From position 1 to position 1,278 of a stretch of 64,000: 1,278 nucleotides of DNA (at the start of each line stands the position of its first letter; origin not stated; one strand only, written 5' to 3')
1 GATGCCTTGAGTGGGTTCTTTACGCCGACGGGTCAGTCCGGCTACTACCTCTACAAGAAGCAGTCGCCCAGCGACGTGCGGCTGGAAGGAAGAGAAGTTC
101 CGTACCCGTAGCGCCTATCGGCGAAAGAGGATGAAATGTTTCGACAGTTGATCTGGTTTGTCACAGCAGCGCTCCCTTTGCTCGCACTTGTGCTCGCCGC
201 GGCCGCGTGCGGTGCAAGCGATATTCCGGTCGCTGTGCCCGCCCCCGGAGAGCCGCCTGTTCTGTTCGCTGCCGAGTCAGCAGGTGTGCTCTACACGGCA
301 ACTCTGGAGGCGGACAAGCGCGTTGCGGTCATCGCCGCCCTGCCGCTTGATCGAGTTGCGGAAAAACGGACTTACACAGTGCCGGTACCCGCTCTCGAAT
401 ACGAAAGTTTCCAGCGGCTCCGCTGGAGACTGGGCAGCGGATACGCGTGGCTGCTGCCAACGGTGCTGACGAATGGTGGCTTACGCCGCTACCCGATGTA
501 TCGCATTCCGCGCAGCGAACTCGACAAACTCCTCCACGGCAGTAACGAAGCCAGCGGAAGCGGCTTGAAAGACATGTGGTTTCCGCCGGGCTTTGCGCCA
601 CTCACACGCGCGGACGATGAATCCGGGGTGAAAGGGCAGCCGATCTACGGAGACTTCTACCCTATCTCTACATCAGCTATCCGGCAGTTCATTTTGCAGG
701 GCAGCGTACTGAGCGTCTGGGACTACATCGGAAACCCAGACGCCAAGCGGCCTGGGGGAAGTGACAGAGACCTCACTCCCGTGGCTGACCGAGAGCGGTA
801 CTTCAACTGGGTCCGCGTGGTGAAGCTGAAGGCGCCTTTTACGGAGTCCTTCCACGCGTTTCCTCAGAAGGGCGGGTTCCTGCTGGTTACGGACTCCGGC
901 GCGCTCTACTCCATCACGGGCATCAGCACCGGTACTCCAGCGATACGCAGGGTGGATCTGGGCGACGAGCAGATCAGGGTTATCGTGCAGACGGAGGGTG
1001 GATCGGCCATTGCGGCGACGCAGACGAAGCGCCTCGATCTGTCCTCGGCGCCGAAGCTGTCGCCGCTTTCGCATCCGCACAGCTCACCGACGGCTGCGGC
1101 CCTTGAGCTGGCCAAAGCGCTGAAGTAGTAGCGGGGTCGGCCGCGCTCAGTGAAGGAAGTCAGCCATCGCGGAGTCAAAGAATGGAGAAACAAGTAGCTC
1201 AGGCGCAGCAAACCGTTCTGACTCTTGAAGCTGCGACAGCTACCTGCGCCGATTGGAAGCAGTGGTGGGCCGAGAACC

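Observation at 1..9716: The whole 9.7-kb locus encodes only exported proteins linked by shared non-coding and peptide modules: possible undescribed envelope or surface-variation system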

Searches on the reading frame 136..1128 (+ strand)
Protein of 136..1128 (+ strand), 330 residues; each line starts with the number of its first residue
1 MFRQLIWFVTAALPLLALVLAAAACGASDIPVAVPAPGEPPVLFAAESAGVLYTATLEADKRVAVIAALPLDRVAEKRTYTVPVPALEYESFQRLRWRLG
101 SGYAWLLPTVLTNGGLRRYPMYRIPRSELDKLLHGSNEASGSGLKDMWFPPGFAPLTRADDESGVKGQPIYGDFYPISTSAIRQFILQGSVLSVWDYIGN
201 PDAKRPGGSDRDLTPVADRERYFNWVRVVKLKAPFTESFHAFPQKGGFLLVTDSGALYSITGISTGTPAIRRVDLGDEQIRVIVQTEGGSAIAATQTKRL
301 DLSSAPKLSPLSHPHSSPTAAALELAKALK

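Call 9: search_protein_families(library=pfam, proteins=[window:136-1128:+], max_evalue=0.1)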
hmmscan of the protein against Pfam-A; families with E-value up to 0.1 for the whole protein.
window:136-1128:+ (330 aa): 0 families

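Call 14: find_encoding_contigs(protein=window:136-1128:+, flank=10000, max_places=10)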
Protein window:136-1128:+ (330 aa): 1 contig read that carries it; 1 place shown.
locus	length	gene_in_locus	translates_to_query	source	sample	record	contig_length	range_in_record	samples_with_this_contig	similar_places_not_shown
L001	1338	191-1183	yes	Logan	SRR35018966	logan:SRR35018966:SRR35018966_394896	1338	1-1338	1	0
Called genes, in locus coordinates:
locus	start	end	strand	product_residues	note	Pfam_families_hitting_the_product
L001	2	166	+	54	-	?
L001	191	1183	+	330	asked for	-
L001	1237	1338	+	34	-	?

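Call 19: find_homologous_proteins(query=A3, max_evalue=0.001)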
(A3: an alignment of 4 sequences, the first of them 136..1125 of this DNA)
Query A3 (4 sequences) (330 aa, profile of the alignment): 2 proteins with E <= 0.001 among 8000 candidates.
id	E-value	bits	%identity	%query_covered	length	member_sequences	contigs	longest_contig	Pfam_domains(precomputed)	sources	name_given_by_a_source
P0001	6.2e-132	458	97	100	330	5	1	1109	-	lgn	-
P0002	7.3e-81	290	25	17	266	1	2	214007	-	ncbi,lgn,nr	ncbi:MAG: hypothetical protein IT209_02460 [Armatimonadetes bacterium]|nr:hypothetical protein [Arma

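Call 21: find_encoding_contigs(protein=P0002, flank=10000, max_places=10)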
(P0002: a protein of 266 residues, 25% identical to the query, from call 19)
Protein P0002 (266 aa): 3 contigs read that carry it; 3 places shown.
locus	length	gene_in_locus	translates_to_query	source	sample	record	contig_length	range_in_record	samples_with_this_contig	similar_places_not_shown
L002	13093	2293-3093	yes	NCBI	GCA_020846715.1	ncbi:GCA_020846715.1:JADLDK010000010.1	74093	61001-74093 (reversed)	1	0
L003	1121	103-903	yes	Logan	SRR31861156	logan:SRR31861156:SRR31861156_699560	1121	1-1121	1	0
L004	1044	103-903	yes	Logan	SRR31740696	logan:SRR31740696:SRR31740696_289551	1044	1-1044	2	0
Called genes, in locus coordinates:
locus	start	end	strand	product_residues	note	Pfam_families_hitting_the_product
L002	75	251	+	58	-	-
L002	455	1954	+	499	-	-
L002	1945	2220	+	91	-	-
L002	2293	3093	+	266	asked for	-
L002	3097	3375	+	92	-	-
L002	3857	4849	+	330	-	-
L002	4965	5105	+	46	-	-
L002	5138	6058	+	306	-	PF13646:HEAT_2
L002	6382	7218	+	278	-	-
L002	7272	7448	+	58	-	-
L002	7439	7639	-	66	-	-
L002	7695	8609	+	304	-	PF13646:HEAT_2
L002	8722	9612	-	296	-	-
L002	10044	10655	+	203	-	PF06971:Put_DNA-bind_N, PF02629:CoA_binding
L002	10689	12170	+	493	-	PF00672:HAMP, PF00512:HisKA, PF02518:HATPase_c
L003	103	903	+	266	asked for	-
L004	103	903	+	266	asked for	-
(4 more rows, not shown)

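Call 25: search_protein_representatives(alignment_id=A3)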
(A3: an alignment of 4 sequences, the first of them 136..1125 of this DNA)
Query: 4 sequences, 344 profile positions. Proteins with E-value up to 0.001 (for the whole library): 53; up to 1e-10: 6; up to 1e-30: 3. The best 53 are listed.
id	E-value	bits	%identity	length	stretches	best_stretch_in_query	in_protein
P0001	2.0e-132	457.9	-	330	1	2-344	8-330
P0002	2.3e-81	290.0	-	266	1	1-250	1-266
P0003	3.4e-46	174.4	-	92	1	254-344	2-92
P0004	5.5e-30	121.1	-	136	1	156-286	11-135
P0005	1.1e-26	110.2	-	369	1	96-326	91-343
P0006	1.3e-20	90.2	-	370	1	34-341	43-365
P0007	2.6e-10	56.4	-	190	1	11-172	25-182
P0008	1.7e-09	53.7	-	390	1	93-315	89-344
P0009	1.8e-08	50.3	-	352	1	101-312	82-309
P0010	4.3e-08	49.1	-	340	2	179-274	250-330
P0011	5.5e-08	48.7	-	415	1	100-281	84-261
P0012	9.5e-08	47.9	-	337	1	99-342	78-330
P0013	1.0e-07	47.9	-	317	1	99-308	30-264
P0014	1.6e-07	47.2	-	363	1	73-302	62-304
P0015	2.0e-07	46.9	-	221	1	179-312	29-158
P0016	3.2e-07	46.2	-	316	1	98-303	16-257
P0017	4.0e-07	45.9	-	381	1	88-281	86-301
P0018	4.5e-07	45.7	-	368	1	73-276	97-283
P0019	5.7e-07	45.4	-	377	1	100-275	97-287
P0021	1.2e-06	44.3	-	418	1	98-314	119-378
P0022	1.9e-06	43.7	-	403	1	98-280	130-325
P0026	2.5e-06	43.3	-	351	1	99-294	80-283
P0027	3.1e-06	43.0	-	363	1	96-276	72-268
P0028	3.4e-06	42.8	-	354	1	45-272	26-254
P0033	2.9e-05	39.8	-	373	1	44-306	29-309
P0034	4.1e-05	39.3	-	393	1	96-281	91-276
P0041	1.5e-04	37.5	-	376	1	91-306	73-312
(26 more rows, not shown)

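Call 28: search_protein_families(library=pfam, alignment_id=A6, max_evalue=0.01)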
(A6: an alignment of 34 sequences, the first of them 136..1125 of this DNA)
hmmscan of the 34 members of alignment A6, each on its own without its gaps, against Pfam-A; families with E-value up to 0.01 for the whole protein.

A. member 1, window:136-1125:+ (330 aa): 0 families

B. families by the number of members that match (of 34 scanned): 0 families

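Call 31: find_encoding_contigs(protein=P0005, flank=8000, max_places=4)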
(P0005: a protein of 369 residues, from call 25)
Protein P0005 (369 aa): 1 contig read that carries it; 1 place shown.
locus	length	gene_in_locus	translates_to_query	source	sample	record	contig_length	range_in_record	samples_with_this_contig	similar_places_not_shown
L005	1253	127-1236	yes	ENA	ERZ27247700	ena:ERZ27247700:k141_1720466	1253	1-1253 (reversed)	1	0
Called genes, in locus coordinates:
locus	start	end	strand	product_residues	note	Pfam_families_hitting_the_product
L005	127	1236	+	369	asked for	-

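Call 32: list_cluster_members(proteins=[P0006, P0008, P0009, P0010, P0011, P0012, P0013, P0014, P0016, P0017])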
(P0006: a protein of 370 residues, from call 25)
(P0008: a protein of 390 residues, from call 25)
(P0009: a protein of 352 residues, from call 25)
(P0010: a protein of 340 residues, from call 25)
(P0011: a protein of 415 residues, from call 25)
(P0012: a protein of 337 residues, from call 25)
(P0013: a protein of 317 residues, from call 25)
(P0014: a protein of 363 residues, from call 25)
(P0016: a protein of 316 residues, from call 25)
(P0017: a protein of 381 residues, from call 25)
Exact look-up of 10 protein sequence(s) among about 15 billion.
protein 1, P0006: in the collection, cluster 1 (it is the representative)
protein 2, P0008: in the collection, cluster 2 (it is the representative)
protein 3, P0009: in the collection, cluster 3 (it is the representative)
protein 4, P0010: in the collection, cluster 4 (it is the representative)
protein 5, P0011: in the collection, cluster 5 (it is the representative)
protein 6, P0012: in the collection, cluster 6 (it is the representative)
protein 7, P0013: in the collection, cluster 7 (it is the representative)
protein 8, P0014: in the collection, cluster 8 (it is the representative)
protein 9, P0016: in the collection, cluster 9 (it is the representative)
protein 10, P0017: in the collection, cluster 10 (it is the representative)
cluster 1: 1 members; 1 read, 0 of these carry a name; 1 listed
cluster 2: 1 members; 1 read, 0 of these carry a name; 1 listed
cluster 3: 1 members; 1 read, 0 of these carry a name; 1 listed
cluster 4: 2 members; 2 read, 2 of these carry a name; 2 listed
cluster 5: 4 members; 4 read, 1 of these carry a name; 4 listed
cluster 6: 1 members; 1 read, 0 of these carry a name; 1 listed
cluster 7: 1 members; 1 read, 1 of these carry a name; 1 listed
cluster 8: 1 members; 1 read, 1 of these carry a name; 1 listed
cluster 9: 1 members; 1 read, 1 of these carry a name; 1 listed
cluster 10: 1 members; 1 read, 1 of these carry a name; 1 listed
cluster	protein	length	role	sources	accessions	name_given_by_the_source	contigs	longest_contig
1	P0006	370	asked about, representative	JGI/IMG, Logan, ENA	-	-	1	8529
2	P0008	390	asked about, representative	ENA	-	-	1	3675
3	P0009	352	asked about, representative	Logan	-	-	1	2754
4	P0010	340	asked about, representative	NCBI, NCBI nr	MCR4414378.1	MAG: hypothetical protein NUV77_18315 [Thermoguttaceae bacterium] | hypothetical protein [Thermoguttaceae bacterium]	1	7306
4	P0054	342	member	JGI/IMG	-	hypothetical protein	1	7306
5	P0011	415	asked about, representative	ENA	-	-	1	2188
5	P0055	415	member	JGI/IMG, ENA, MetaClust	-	\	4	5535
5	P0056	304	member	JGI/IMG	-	-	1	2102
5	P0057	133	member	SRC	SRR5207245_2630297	-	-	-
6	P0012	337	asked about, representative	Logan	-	-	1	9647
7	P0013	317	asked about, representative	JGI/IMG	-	hypothetical protein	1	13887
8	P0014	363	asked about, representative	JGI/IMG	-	hypothetical protein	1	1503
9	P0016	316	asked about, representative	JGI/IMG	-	hypothetical protein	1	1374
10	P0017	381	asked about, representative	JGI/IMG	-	hypothetical protein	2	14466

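Call 33: find_encoding_contigs(protein=P0006, flank=10000, max_places=2)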
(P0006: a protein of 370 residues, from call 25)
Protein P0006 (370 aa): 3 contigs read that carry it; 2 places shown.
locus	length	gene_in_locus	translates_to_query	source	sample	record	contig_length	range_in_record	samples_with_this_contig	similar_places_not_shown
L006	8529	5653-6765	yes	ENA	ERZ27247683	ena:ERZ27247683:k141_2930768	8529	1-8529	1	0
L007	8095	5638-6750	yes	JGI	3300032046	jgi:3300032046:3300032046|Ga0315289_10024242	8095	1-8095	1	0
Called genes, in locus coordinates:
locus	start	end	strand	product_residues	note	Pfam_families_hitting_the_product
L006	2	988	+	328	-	?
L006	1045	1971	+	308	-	PF13646:HEAT_2, PF02985:HEAT (faint)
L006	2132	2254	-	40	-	-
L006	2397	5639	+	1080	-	-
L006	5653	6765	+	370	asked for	-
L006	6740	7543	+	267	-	-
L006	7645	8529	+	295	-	?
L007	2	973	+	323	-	?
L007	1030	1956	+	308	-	PF13646:HEAT_2, PF02985:HEAT (faint)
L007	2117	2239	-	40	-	-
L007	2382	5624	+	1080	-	-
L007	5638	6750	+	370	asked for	-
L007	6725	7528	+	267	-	-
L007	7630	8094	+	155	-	?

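Call 34: find_encoding_contigs(protein=P0013, flank=10000, max_places=2)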
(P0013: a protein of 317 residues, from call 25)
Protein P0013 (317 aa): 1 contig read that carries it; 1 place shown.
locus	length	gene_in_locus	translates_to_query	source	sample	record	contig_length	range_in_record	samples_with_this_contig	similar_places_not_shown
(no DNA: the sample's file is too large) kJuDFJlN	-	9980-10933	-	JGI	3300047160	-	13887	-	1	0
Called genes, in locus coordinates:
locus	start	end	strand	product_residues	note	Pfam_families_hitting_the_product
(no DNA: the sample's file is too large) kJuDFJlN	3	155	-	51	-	?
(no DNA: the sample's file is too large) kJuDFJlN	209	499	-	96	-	-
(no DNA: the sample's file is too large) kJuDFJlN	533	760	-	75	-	-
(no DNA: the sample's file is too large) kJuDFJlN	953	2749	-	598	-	PF22763:NrS1-1_pol-like_HBD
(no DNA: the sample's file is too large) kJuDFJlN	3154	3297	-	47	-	-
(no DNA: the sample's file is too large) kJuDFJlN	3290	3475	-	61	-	-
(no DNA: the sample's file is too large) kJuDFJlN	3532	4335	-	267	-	-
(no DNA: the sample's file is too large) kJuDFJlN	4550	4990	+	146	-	PF07394:DUF1501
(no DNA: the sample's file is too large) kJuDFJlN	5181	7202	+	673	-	PF04542:Sigma70_r2, PF04545:Sigma70_r4, PF08281:Sigma70_r4_2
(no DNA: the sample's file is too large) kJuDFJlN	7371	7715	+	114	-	PF07238:PilZ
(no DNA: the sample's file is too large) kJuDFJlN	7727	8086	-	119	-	-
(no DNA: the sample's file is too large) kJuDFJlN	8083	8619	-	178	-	PF04664:OGFr_N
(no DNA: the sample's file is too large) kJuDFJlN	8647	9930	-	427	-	PF00202:Aminotran_3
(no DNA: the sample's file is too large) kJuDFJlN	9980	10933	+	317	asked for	-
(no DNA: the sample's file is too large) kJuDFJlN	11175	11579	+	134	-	PF00072:Response_reg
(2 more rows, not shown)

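Call 35: find_encoding_contigs(protein=P0017, flank=10000, max_places=2)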
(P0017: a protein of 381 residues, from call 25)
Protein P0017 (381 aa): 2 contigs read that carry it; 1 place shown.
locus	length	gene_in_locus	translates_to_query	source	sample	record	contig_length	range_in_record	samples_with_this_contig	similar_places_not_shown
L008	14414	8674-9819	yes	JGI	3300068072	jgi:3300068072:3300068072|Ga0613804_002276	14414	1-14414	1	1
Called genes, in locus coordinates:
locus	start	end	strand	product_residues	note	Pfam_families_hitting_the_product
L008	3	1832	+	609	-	?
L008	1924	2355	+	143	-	PF12728:HTH_17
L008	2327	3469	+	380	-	-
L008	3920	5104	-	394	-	-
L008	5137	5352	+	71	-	-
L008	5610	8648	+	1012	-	PF17803:Cadherin_4, PF17892:Cadherin_5, PF17963:Big_9, PF17803:Cadherin_4, PF17892:Cadherin_5, PF17963:Big_9, PF17803:Cadherin_4, PF17892:Cadherin_5, +4 more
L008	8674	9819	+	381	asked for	-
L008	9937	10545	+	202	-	PF13578:Methyltransf_24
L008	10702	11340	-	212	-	PF00239:Resolvase, PF02796:HTH_7 (weak), PF13384:HTH_23 (faint)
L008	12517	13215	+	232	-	-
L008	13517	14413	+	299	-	?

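Call 37: predict_structure(alignment_id=A6)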
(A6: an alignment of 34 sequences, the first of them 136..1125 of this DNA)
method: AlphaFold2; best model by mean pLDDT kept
length: 330 residues; sequences in the alignment: 34
mean_pLDDT: 83.9   pTM: 0.82
mean pLDDT of the five models: 83.9, 83.9, 83.2, 81.6, 80.0
residues with pLDDT >= 90: 168; 70-90: 103; 50-70: 40; < 50: 19
segments of 3 or more residues with pLDDT < 50: 27-31, 204-206, 208-216
pLDDT, mean of each block of 10 residues (from residue 1): 76 86 59 65 95 93 93 92 77 86 92 87 90 66 53 82 82 93 95 88 46 53 90 96 95 96 94 95 95 94 89 87 90
secondary structure, 60 per line:
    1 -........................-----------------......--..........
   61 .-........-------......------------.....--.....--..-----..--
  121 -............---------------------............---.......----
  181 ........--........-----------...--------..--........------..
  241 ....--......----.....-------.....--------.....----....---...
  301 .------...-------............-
elements in order: H2-25 E43-48 E51-58 E63-70 E78-83 E96-100 E103-107 E122-125 H126-132 H155-166 E170-176 E181-188 E191-198 E225-232 E239-244 E247-252 E257-261 E269-273 E282-286 E291-294 E298-301 E308-310 H318-329

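Call 62: find_encoding_contigs(protein=P0004, flank=10000, max_places=6)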
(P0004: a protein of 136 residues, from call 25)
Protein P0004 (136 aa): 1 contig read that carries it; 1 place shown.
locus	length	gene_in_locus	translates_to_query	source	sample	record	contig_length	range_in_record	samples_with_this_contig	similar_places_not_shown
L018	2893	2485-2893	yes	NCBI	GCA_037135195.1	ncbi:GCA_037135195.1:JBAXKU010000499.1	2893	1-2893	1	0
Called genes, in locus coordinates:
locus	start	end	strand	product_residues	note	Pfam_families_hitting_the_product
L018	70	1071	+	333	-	-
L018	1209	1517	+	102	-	-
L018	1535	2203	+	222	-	PF13513:HEAT_EZ (faint), PF13646:HEAT_2 (faint), PF02985:HEAT (faint)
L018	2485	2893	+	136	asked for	?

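Call 63: find_encoding_contigs(protein=P0007, flank=10000, max_places=6)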
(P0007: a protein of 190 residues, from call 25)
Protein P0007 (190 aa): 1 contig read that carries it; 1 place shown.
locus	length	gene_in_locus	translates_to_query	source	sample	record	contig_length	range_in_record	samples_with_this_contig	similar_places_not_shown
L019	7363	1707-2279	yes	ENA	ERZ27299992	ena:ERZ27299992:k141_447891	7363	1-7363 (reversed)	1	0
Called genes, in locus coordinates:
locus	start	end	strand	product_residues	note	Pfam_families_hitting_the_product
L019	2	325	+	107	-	?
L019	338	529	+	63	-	-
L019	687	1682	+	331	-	-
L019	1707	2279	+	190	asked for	-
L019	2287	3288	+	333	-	-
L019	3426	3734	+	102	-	-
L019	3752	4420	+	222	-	PF13513:HEAT_EZ (faint), PF13646:HEAT_2 (faint), PF02985:HEAT (faint)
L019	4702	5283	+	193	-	-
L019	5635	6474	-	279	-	PF02775:TPP_enzyme_C, PF12367:PFO_beta_C (weak)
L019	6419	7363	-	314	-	?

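Call 70: list_cluster_members(proteins=[P0018, P0019, P0021, P0022, P0026, P0027, P0028, P0033, P0034, P0041])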
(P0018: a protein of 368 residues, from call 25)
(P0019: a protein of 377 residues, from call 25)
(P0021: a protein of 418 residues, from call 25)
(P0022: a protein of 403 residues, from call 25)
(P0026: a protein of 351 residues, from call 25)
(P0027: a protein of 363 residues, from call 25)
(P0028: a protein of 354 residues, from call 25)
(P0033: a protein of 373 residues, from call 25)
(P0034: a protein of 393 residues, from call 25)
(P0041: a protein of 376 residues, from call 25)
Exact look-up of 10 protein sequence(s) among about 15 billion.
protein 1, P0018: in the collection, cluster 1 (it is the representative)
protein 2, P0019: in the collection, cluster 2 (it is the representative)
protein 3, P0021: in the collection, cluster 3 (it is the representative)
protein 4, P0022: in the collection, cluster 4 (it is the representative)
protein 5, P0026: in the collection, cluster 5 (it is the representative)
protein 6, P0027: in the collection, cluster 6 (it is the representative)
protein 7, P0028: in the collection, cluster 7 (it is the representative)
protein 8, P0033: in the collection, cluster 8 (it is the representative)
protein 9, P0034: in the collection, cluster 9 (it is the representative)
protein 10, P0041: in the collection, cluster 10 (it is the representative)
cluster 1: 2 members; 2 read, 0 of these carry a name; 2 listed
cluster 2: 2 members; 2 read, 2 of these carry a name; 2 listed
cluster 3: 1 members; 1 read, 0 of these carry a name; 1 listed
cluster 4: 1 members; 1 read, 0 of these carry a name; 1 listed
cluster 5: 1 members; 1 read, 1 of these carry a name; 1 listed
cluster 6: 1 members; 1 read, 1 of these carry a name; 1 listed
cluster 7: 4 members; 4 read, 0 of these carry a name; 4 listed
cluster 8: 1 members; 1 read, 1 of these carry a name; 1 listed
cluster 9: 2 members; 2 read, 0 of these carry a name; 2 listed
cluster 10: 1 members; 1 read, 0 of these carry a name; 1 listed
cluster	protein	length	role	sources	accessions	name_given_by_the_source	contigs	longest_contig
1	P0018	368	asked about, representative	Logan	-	-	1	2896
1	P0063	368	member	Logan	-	-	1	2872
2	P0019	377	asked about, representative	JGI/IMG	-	hypothetical protein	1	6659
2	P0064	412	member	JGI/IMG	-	hypothetical protein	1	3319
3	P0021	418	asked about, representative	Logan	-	-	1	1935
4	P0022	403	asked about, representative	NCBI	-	-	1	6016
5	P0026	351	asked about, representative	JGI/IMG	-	hypothetical protein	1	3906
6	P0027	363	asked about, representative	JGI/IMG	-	hypothetical protein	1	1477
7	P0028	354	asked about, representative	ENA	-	-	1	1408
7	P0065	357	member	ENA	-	-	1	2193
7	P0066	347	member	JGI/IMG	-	-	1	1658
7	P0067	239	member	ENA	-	-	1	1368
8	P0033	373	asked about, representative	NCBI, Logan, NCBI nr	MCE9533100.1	MAG: hypothetical protein K8T89_18535 [Planctomycetes bacterium] | hypothetical protein [Planctomycetota bacterium]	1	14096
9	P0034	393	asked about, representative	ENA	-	-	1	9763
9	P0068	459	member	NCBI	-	-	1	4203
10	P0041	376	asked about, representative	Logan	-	-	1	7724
